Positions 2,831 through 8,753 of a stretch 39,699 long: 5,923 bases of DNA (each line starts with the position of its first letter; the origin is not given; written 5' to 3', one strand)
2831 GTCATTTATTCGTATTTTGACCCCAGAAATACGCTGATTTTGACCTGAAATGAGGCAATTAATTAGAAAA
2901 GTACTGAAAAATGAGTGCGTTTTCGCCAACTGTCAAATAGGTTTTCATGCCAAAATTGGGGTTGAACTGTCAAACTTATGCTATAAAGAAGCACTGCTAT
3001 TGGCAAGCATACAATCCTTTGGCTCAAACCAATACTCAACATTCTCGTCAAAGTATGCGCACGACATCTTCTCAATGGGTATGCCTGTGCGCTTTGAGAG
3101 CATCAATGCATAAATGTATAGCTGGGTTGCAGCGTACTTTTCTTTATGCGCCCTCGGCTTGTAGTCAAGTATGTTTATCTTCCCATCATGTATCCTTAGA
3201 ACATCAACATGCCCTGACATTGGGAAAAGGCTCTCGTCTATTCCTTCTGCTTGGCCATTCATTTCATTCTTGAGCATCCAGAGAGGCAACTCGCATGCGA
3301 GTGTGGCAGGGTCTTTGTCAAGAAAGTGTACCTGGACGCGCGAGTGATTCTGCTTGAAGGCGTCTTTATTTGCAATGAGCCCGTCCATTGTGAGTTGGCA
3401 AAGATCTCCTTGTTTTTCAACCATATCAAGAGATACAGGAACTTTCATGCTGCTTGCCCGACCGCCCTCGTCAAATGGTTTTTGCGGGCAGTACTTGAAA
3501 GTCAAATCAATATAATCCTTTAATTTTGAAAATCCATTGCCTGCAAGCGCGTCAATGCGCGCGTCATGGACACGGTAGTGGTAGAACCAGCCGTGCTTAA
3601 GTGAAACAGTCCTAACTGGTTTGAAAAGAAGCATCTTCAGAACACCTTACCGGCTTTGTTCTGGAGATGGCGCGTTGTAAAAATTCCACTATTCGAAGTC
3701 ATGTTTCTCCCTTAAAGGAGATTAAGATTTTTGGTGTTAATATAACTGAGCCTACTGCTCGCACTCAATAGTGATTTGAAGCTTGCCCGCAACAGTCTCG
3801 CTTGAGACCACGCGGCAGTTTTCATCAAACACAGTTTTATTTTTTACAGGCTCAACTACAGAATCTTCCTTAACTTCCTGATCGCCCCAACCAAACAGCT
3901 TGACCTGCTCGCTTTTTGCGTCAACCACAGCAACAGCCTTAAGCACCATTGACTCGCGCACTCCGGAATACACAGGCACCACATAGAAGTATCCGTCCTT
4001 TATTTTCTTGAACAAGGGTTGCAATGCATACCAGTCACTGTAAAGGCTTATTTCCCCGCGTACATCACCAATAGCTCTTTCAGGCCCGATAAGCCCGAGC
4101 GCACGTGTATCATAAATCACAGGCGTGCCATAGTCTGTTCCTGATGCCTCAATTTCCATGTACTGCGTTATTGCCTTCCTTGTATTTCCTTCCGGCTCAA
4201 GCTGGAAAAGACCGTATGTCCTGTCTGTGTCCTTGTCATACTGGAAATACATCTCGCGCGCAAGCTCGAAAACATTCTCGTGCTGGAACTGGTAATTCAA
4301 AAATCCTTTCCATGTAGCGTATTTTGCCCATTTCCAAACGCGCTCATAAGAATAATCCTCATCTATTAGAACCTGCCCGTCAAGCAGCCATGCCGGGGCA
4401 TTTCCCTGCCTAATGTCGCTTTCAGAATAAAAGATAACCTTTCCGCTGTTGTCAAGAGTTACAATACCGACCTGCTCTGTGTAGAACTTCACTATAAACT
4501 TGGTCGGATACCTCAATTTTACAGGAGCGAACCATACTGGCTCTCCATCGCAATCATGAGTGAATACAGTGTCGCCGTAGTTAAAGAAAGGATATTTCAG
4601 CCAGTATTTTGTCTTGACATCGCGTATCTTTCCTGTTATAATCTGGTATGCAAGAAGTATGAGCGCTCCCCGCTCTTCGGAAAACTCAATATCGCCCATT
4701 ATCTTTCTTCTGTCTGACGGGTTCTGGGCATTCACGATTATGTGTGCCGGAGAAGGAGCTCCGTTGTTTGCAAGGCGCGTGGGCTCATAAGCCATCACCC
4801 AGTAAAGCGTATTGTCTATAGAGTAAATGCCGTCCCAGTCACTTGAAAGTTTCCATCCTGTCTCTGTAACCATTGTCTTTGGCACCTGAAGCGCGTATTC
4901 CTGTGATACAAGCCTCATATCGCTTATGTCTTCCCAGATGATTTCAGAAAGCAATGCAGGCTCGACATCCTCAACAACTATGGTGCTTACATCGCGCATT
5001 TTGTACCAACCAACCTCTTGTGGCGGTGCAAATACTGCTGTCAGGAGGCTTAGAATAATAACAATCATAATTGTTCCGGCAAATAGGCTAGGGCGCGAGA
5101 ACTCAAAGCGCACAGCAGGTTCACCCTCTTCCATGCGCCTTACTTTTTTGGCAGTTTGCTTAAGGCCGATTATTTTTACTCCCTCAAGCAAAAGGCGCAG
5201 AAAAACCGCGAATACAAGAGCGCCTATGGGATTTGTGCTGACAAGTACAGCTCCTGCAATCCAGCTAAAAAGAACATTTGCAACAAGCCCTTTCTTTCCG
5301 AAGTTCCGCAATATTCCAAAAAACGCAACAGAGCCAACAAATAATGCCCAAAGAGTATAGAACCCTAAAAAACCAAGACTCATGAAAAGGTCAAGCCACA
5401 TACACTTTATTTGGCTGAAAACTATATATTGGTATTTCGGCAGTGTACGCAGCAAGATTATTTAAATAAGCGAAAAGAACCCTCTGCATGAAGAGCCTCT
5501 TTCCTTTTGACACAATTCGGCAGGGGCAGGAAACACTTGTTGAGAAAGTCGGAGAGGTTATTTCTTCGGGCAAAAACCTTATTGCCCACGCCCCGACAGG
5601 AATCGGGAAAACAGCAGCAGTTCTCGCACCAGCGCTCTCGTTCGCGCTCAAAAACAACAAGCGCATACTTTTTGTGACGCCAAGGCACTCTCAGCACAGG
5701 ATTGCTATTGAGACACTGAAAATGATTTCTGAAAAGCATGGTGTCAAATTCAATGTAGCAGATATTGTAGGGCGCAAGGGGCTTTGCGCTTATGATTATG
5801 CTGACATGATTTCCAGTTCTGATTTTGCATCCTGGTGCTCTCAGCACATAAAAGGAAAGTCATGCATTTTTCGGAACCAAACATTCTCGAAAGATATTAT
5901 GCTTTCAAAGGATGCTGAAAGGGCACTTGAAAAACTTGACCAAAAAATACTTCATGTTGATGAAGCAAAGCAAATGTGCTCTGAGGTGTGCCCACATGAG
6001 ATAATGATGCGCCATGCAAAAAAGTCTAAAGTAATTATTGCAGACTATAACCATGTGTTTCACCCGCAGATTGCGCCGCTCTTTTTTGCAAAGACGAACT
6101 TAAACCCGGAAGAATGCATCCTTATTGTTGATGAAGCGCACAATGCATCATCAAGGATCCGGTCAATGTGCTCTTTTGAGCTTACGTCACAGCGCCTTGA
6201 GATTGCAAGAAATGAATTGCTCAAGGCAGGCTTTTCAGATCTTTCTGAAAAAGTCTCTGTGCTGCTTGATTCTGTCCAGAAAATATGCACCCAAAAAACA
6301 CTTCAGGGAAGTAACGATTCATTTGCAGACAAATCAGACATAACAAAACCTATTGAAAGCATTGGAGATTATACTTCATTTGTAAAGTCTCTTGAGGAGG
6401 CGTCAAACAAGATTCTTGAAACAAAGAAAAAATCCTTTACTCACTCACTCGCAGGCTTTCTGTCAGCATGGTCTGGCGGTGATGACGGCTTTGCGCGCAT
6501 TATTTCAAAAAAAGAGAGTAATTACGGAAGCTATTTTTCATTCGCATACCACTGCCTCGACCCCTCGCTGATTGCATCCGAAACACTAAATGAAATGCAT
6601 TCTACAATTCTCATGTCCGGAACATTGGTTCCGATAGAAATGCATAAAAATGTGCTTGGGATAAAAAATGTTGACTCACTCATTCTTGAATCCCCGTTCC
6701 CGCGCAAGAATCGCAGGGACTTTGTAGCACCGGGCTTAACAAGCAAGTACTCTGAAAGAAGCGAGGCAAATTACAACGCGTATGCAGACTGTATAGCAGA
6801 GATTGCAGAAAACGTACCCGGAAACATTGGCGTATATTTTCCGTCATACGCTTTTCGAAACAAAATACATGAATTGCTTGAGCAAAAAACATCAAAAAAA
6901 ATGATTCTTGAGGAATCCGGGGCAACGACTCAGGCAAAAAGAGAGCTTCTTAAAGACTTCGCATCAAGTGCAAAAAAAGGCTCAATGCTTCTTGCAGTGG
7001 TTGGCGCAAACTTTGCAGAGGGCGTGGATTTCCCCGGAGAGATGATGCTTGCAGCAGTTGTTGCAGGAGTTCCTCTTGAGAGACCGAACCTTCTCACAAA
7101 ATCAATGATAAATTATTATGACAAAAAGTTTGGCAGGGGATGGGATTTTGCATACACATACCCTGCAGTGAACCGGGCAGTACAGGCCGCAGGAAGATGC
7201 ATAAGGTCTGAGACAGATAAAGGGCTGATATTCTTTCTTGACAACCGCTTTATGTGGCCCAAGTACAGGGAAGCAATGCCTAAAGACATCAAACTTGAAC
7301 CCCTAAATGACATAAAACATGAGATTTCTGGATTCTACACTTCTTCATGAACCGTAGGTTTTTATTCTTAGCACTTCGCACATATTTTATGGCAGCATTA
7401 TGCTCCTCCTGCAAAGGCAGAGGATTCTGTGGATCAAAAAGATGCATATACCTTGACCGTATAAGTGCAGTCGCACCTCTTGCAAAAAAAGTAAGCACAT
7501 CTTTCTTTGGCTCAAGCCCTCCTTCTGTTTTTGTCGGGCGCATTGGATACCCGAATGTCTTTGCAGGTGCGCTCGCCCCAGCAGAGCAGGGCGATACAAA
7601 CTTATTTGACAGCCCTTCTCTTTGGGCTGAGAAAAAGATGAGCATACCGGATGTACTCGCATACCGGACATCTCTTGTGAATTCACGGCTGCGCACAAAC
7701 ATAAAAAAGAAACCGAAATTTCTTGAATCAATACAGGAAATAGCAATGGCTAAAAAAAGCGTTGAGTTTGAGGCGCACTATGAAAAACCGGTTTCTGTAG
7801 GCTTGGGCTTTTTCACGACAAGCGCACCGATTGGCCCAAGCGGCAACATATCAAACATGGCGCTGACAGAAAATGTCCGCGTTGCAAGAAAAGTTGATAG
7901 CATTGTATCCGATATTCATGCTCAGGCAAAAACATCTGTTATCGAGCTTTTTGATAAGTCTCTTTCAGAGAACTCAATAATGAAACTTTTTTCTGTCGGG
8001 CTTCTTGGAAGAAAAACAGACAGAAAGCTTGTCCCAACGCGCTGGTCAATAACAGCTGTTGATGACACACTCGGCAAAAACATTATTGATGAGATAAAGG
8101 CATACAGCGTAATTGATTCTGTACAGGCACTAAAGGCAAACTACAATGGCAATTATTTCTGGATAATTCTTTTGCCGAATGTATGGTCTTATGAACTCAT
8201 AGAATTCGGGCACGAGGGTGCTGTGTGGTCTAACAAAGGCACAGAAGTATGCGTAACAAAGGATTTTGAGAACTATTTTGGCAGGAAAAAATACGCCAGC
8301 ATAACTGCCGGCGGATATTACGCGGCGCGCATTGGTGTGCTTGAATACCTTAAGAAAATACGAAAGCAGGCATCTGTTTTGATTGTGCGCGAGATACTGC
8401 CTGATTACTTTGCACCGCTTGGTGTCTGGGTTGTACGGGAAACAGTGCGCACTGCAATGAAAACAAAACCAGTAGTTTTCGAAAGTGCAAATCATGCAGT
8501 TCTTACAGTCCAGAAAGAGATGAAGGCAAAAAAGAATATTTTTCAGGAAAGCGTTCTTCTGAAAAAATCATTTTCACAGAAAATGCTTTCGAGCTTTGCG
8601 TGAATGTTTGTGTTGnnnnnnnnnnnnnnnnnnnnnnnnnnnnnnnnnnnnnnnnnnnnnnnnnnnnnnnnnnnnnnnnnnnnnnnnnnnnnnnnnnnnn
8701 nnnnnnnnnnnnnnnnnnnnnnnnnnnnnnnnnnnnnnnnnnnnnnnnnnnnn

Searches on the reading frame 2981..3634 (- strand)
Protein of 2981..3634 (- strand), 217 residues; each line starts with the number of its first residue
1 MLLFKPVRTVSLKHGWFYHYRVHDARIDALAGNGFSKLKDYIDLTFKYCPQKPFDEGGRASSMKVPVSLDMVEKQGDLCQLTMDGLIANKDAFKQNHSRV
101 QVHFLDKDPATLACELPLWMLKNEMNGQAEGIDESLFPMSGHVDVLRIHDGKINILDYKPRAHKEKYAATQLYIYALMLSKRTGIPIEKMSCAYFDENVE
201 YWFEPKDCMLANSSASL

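Call 38: search_protein_families(library=pfam, proteins=[window:2981-3634:-], max_evalue=0.0001)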
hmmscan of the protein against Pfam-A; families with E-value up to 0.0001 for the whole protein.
window:2981-3634:- (217 aa): 1 family
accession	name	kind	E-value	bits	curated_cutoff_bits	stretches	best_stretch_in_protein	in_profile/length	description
PF12705.13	PDDEXK_1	-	7.8e-05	23.2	22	1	137-196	122-188/247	PD-(D/E)XK nuclease superfamily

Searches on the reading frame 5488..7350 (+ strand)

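Call 38: search_protein_families(library=pfam, proteins=[window:5488-7350:+], max_evalue=0.0001)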
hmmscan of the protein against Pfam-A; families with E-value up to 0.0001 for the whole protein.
window:5488-7350:+ (620 aa): 5 families
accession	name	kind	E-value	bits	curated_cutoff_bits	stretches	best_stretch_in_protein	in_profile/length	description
PF13307.12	Helicase_C_2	-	9.7e-42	143.3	25.3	1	436-601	1-167/170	Helicase C-terminal domain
PF06733.21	DEAD_2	-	2e-16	60.6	21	1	67-237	6-172/172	DEAD_2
PF06777.17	HBB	-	4.1e-11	43.3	30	1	297-423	64-190/190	Helical and beta-bridge domain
PF00270.35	DEAD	-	1.6e-09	38.2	26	1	22-89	8-77/167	DEAD/DEAH box helicase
PF04851.21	ResIII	-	3e-09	37.4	22.5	1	10-222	4-139/164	Type III restriction enzyme, res subunit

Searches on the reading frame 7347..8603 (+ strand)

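Call 38: search_protein_families(library=pfam, proteins=[window:7347-8603:+], max_evalue=0.0001)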
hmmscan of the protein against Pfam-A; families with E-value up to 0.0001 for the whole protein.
window:7347-8603:+ (418 aa): 2 families
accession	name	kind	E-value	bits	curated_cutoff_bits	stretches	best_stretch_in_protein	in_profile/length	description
PF04894.17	Nre_N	-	4.1e-86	289.6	25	1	27-295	1-270/270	Archaeal Nre, N-terminal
PF04895.17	Nre_C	-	5.4e-36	123.3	27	1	308-417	1-110/110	Archaeal Nre, C-terminal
